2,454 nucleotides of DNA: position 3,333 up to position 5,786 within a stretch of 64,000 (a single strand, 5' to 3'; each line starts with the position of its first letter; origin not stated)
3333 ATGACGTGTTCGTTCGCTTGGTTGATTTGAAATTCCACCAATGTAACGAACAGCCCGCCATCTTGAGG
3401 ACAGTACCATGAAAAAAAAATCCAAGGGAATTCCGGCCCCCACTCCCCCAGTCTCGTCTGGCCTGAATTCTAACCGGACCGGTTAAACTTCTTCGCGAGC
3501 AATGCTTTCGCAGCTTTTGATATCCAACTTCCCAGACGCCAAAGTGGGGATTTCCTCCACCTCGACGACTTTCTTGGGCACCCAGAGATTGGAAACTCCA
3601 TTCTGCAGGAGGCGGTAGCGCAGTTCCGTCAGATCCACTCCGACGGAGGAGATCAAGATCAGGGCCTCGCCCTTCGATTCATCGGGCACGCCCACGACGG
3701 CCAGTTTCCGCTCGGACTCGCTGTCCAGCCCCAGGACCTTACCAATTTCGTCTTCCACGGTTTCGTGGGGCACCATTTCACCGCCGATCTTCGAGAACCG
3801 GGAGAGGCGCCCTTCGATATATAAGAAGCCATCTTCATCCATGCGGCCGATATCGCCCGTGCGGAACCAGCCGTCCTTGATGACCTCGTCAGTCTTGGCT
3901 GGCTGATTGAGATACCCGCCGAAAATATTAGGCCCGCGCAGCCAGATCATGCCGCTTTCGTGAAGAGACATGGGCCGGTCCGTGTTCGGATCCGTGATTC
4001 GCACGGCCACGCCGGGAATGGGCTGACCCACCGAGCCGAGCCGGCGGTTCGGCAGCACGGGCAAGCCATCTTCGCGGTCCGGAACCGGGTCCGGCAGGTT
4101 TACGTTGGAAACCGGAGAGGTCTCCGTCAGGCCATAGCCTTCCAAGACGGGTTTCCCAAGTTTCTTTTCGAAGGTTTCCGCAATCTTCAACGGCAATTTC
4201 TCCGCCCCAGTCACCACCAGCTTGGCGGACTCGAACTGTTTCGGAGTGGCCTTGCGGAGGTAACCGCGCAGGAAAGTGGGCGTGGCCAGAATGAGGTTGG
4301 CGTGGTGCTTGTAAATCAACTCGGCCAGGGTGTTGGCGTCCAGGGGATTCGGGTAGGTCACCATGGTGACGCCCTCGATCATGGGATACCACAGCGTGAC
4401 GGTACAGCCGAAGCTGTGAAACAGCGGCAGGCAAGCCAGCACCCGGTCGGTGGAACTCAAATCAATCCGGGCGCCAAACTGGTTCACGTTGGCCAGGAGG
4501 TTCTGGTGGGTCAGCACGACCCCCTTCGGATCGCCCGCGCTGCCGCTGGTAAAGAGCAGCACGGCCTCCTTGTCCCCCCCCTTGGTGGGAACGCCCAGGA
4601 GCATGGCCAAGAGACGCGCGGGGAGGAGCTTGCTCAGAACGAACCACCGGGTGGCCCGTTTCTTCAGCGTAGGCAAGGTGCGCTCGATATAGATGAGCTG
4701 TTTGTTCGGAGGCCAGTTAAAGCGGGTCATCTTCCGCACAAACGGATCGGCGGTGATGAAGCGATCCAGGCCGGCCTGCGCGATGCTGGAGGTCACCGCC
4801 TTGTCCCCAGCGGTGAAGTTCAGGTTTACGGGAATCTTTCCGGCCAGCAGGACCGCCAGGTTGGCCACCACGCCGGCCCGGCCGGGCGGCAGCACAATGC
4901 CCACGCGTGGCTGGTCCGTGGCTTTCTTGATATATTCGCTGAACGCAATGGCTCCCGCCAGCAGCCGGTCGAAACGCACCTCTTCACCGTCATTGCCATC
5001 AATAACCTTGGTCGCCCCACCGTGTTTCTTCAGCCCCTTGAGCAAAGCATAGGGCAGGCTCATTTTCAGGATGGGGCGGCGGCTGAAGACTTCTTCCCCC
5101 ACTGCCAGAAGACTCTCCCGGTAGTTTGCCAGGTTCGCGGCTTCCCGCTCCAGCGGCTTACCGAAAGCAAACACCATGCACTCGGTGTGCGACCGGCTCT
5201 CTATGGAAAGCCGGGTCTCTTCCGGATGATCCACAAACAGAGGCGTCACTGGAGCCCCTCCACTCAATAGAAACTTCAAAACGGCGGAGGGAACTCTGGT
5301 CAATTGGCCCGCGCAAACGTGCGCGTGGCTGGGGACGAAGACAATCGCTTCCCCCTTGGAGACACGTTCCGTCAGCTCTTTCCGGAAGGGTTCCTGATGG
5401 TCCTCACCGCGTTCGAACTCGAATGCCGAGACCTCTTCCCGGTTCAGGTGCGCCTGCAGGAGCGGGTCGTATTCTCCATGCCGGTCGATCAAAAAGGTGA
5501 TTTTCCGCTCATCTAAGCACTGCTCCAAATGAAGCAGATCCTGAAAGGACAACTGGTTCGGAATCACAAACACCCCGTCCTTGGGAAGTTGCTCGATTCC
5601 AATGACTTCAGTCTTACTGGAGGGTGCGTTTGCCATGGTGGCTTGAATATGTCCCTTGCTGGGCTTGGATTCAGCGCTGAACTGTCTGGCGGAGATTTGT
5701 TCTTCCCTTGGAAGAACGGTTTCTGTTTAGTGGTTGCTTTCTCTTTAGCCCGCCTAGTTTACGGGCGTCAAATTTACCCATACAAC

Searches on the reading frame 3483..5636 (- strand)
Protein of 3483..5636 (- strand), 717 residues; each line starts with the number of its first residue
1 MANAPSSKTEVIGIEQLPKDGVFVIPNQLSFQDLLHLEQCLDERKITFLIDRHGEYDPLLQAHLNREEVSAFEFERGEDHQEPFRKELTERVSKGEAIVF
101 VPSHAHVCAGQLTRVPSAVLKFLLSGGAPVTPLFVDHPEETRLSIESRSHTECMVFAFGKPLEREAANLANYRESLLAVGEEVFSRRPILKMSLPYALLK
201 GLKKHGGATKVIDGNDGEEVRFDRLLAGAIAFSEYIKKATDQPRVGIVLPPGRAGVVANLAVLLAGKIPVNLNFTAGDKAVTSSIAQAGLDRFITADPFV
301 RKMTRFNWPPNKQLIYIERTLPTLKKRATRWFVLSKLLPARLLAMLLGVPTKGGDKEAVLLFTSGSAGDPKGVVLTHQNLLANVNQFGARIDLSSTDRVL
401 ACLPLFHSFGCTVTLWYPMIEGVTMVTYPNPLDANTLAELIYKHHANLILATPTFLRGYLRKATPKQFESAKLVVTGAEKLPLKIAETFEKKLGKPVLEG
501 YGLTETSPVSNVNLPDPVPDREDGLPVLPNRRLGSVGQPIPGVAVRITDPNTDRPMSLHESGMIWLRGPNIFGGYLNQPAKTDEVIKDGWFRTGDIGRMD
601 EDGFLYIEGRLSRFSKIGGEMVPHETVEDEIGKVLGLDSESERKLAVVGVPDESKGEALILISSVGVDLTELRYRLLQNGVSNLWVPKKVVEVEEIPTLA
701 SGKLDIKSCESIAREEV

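Call 35: find_encoding_contigs(protein=window:3483-5636:-, flank=10000, max_places=4)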
Protein window:3483-5636:- (717 aa): 2 contigs read that carry it; 1 place shown.
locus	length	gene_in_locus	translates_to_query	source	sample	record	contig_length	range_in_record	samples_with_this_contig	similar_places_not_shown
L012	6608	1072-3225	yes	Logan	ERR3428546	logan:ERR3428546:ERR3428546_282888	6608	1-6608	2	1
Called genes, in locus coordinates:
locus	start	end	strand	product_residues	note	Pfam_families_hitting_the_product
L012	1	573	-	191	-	?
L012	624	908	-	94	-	PF13937:DUF4212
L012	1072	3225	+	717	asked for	PF00501:AMP-binding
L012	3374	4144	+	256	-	PF05988:DUF899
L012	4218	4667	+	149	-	PF13474:SnoaL_3, PF14534:DUF4440 (weak), PF12680:SnoaL_2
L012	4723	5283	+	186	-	PF10604:Polyketide_cyc2, PF08327:AHSA1 (weak)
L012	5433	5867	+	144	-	PF07681:DoxX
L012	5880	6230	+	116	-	PF03795:YCII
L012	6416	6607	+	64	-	?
